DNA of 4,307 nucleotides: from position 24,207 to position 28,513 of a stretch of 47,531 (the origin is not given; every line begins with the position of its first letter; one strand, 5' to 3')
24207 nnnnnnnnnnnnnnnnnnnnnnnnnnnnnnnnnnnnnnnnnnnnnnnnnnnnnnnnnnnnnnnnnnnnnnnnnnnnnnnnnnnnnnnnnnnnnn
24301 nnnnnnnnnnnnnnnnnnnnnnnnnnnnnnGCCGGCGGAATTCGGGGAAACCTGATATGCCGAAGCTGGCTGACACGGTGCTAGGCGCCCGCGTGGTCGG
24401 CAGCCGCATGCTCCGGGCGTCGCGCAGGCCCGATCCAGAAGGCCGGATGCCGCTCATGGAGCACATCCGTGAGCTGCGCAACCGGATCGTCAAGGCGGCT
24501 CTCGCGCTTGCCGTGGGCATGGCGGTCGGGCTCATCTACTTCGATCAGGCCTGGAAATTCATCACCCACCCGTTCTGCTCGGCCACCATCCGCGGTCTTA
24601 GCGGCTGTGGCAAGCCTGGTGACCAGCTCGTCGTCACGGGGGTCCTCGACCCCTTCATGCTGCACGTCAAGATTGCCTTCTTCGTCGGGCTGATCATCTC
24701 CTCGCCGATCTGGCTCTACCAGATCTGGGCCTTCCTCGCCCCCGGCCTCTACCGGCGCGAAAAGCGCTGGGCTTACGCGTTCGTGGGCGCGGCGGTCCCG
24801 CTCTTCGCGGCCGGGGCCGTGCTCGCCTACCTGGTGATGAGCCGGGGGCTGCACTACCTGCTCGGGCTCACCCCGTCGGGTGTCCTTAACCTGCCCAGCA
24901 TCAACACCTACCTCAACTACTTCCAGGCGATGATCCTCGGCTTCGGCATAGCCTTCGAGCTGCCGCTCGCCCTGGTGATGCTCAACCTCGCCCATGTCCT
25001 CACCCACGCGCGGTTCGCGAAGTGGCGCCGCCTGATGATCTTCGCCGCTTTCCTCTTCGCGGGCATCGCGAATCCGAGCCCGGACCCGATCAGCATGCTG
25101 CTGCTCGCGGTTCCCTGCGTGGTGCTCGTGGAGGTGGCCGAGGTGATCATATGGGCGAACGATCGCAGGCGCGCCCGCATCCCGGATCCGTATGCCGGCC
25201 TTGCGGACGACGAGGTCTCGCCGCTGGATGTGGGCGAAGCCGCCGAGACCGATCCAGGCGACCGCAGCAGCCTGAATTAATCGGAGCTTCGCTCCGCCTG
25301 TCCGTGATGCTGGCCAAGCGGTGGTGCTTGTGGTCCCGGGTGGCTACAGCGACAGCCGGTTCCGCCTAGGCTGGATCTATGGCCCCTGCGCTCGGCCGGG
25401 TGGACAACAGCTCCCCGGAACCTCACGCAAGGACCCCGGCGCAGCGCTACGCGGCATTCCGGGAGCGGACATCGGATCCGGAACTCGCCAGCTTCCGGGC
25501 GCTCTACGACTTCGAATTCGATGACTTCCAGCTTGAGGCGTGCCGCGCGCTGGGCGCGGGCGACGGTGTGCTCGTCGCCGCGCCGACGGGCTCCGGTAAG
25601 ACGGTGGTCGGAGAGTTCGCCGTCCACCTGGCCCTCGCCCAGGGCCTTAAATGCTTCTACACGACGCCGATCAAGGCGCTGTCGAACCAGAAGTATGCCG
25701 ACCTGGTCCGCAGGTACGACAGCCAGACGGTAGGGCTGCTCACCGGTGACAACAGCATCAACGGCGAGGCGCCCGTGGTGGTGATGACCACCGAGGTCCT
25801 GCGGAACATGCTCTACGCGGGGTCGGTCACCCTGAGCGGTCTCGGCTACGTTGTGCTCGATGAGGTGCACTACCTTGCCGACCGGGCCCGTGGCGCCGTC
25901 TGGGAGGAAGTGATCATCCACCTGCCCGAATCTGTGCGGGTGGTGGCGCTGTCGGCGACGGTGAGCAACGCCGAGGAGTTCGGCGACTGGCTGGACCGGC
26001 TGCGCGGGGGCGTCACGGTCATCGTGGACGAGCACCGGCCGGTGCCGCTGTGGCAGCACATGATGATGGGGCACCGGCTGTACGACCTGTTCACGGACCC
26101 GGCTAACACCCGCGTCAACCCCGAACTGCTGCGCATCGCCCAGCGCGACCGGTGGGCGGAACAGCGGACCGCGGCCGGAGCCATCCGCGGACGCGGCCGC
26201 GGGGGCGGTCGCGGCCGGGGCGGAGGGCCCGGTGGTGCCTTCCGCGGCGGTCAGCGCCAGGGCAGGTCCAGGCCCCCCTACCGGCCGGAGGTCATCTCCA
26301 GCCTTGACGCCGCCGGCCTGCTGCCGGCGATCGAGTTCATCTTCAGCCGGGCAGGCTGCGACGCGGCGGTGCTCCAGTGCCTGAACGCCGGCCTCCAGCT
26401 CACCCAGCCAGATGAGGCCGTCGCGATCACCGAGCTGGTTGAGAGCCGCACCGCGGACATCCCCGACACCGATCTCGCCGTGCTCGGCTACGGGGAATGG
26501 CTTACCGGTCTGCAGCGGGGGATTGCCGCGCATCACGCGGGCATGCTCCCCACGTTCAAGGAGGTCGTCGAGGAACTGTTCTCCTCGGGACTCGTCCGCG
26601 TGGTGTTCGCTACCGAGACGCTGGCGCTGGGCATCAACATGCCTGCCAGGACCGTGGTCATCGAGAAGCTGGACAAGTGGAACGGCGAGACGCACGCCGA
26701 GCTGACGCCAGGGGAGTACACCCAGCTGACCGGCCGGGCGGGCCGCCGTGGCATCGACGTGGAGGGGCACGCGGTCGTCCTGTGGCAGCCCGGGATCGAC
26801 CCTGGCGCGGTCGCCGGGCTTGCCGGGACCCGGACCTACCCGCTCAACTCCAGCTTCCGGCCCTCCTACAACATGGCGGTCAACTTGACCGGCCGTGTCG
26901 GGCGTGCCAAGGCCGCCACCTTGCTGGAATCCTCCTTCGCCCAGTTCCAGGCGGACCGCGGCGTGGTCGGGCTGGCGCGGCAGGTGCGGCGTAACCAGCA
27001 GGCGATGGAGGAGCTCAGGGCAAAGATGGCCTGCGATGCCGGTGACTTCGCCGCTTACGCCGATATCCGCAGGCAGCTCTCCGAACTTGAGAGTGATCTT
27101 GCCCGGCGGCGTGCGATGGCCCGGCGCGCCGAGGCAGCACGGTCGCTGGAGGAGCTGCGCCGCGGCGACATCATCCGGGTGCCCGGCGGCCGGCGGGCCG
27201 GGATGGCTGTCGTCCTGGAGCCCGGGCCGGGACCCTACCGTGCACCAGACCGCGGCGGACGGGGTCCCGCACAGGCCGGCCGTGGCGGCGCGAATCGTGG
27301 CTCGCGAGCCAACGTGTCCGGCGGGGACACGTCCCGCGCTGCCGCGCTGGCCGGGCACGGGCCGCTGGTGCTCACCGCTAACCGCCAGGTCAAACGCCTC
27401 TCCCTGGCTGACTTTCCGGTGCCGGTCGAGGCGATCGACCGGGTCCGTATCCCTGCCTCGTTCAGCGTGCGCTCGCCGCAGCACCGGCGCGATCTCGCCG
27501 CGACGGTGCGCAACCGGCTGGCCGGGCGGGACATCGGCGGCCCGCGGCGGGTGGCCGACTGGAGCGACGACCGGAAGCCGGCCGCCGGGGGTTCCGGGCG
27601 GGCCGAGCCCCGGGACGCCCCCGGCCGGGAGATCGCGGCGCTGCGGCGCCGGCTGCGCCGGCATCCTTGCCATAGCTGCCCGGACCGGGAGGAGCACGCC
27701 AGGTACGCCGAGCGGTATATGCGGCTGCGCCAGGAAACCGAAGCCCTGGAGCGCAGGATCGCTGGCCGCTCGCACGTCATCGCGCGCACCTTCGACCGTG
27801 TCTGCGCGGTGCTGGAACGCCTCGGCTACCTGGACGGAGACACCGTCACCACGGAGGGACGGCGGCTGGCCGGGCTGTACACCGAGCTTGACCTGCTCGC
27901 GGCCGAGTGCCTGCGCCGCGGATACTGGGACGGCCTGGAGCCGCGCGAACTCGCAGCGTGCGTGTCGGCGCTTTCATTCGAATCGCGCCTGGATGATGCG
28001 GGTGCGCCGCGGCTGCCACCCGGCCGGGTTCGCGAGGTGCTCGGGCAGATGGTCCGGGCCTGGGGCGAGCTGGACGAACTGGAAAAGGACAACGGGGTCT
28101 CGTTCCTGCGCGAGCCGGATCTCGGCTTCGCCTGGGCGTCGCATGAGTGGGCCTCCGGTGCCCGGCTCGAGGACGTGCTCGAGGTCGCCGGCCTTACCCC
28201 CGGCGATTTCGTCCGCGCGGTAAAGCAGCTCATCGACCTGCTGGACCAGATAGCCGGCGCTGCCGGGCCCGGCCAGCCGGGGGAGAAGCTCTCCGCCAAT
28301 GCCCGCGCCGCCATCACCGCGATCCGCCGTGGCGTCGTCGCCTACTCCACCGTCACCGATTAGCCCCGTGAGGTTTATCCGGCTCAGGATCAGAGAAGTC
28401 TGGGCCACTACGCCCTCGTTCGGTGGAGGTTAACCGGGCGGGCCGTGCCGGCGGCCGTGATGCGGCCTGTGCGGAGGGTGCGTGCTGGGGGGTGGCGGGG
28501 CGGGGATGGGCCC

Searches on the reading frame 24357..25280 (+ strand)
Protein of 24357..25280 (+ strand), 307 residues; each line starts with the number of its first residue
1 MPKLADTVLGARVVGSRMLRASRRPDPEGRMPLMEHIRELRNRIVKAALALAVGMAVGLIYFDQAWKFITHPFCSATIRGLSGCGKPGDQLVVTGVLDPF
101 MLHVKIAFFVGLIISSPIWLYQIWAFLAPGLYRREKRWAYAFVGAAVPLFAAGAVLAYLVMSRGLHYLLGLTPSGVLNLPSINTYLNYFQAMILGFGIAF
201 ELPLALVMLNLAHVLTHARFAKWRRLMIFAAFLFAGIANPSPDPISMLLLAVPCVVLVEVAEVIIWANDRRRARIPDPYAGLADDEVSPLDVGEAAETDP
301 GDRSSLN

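Call 15: search_protein_families(library=pfam, proteins=[window:24357-25280:+], max_evalue=0.001)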
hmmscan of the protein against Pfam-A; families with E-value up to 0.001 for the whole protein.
window:24357-25280:+ (307 aa): 1 family
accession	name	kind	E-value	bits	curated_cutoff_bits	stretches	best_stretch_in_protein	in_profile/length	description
PF00902.23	TatC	-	3.1e-65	220.3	25.1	1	35-253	1-208/208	Sec-independent protein translocase protein (TatC)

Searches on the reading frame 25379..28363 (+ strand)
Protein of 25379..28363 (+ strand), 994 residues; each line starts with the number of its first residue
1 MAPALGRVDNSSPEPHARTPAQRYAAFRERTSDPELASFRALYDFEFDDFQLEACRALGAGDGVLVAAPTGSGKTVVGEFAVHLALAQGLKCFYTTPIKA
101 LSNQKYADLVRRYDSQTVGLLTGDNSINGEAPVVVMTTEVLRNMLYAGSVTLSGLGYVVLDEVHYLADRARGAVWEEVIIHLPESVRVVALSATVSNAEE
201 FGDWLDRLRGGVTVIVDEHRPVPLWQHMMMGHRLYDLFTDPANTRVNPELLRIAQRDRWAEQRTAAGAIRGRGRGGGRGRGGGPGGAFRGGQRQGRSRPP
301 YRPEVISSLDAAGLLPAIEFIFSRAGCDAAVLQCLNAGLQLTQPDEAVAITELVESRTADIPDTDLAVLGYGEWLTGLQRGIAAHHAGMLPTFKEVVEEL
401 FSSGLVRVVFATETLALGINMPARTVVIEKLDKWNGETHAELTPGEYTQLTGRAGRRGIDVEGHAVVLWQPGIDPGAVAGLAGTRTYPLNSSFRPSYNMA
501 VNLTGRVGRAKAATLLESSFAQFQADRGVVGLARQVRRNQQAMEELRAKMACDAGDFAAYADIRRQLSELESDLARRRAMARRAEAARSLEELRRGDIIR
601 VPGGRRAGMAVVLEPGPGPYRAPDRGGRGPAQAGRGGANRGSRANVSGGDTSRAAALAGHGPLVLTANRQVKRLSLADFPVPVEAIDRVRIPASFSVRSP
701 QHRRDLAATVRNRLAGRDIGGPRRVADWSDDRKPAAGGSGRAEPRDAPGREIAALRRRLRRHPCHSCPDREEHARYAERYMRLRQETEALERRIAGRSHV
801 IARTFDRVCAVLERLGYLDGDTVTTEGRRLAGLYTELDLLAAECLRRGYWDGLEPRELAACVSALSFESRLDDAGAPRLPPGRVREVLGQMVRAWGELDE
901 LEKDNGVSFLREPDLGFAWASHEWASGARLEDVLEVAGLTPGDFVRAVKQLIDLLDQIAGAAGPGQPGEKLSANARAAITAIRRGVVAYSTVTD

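Call 15: search_protein_families(library=pfam, proteins=[window:25379-28363:+], max_evalue=0.001)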
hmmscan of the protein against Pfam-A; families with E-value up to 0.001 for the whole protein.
window:25379-28363:+ (994 aa): 6 families
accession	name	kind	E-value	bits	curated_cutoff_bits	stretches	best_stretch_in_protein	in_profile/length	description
PF08148.17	DSHCT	-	2.7e-38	131.9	22.7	1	821-989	2-171/172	DSHCT (NUC185) domain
PF00270.35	DEAD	-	1.2e-26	93.9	26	1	50-200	3-166/167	DEAD/DEAH box helicase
PF04851.21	ResIII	-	7.1e-10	39.5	22.5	1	50-195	7-162/164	Type III restriction enzyme, res subunit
PF00271.37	Helicase_C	-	2.8e-08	34.4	23.5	1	380-458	40-110/110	Helicase conserved C-terminal domain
PF21408.2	MTR4-like_stalk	-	4.4e-07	30.5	24.2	1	515-574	3-59/64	Exosome RNA helicase MTR4-like, stalk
PF22527.2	DEXQc_Suv3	-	1.2e-05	25.4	27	1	67-182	19-121/154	DEXQ-box helicase domain of Suv3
